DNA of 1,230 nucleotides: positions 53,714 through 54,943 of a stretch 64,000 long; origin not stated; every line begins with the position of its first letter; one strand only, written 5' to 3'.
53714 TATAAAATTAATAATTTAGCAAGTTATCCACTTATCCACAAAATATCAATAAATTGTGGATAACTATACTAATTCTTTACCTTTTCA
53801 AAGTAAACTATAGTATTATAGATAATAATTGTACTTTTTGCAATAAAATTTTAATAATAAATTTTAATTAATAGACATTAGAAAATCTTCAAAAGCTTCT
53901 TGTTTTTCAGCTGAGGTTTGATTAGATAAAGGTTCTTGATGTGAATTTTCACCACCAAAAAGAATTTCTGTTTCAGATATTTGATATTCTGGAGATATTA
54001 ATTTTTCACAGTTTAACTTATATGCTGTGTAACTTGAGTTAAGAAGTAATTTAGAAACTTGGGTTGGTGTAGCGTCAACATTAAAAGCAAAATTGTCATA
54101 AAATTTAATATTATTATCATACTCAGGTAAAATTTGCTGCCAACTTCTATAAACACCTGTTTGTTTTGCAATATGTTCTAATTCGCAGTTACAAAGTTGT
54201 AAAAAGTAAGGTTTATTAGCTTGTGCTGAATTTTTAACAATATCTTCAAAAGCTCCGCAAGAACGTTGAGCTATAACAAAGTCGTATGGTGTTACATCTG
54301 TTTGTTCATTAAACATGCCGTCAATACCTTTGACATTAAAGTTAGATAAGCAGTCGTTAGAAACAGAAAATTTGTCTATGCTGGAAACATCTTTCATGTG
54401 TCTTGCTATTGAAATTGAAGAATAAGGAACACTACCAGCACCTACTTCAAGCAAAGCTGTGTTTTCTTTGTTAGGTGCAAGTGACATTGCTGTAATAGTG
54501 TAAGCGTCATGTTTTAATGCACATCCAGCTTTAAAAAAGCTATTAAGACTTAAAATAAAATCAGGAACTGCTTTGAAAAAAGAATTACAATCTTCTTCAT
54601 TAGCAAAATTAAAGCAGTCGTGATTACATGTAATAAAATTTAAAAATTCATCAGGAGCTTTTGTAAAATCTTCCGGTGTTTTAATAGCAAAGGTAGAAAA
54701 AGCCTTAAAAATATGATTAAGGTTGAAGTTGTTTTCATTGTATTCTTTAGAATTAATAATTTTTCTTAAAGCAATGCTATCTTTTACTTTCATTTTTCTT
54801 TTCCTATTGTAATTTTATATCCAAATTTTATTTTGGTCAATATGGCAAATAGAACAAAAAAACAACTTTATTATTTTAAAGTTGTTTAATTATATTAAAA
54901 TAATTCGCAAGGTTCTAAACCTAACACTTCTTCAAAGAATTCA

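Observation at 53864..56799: Three tandem, individually terminated paralogs of an uncharacterised two-domain protein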

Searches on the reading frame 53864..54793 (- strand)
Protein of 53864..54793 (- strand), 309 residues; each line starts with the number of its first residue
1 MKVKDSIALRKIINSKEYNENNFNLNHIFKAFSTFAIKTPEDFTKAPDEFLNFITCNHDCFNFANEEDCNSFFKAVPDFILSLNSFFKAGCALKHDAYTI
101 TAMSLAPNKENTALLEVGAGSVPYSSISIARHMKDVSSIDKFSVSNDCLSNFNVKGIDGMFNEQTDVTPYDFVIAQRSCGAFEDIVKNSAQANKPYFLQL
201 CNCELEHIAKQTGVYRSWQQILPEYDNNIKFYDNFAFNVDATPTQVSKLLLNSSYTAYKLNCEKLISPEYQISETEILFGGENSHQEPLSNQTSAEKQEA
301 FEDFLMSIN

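Call 4: search_protein_families(library=pfam, proteins=[window:53864-54793:-], max_evalue=1)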
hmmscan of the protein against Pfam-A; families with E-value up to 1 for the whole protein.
window:53864-54793:- (309 aa): 0 families

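Call 5: search_protein_families(library=ncbifam, proteins=[window:53864-54793:-], max_evalue=1)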
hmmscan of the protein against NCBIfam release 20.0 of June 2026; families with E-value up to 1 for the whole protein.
window:53864-54793:- (309 aa): 1 family
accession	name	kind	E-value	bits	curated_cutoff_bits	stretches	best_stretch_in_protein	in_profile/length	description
TIGR01723.1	hmd_TIGR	equivalog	0.12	11.5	341.45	1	88-185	7-94/340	5,10-methenyltetrahydromethanopterin hydrogenase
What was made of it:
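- No curated family matches (calls 4, 5).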

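Call 10: search_solved_structures(query=A1, max_evalue=10, show_alignments=2)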
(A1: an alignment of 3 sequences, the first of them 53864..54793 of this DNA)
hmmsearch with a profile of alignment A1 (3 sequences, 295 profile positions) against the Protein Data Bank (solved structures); distinct sequences matched with E-value up to 10: 2.
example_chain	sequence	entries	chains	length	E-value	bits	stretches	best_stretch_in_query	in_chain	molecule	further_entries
7bpn_A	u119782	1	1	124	0.00044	22.6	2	247-290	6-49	NF7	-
7qw5_A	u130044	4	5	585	0.12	14.7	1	24-65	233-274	Modification methylase BseCI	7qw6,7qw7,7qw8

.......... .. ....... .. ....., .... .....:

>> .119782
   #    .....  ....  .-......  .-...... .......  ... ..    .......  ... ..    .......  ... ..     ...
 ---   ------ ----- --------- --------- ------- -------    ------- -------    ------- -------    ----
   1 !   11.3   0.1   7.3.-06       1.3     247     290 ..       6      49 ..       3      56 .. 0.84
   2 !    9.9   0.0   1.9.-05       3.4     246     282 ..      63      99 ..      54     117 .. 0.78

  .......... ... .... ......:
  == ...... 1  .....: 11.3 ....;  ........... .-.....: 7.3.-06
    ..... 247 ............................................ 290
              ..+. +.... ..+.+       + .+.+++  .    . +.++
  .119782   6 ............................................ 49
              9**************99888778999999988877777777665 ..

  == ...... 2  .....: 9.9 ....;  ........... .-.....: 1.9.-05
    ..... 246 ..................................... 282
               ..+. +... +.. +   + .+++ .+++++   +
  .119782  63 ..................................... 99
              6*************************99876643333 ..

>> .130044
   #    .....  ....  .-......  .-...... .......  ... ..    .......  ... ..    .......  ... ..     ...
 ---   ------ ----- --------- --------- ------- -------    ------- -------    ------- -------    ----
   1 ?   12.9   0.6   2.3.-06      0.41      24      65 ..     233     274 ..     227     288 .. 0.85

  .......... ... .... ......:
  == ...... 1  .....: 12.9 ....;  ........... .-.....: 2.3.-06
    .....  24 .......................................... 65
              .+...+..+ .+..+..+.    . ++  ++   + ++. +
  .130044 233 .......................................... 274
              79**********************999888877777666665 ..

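Call 44: search_protein_families(library=padloc, proteins=[window:53864-54793:-], max_evalue=0.01)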
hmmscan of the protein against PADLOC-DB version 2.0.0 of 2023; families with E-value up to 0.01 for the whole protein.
window:53864-54793:- (309 aa): 0 families

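Call 45: search_protein_families(library=phrogs, proteins=[window:53864-54793:-], max_evalue=0.01)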
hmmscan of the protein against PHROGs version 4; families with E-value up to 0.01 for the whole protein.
window:53864-54793:- (309 aa): 0 families

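Call 46: list_cluster_members(proteins=[P0001, P0005, window:53864-54793:-, window:21953-24442:+])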
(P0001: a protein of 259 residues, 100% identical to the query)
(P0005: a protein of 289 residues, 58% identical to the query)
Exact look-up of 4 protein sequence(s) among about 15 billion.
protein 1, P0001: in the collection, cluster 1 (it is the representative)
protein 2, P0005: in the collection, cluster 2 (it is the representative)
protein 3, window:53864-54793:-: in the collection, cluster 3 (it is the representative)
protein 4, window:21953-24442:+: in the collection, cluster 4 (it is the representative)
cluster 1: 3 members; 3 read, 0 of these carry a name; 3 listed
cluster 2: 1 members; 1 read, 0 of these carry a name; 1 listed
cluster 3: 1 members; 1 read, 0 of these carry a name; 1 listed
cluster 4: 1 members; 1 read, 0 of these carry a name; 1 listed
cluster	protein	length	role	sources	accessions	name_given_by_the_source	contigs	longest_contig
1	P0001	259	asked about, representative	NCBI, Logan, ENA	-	-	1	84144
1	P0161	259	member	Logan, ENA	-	-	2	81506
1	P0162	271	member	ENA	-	-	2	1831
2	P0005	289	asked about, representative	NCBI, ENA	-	-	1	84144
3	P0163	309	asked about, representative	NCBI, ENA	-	-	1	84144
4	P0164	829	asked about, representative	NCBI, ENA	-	-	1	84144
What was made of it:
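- Tried and rejected: The public records carry no names (call 46).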
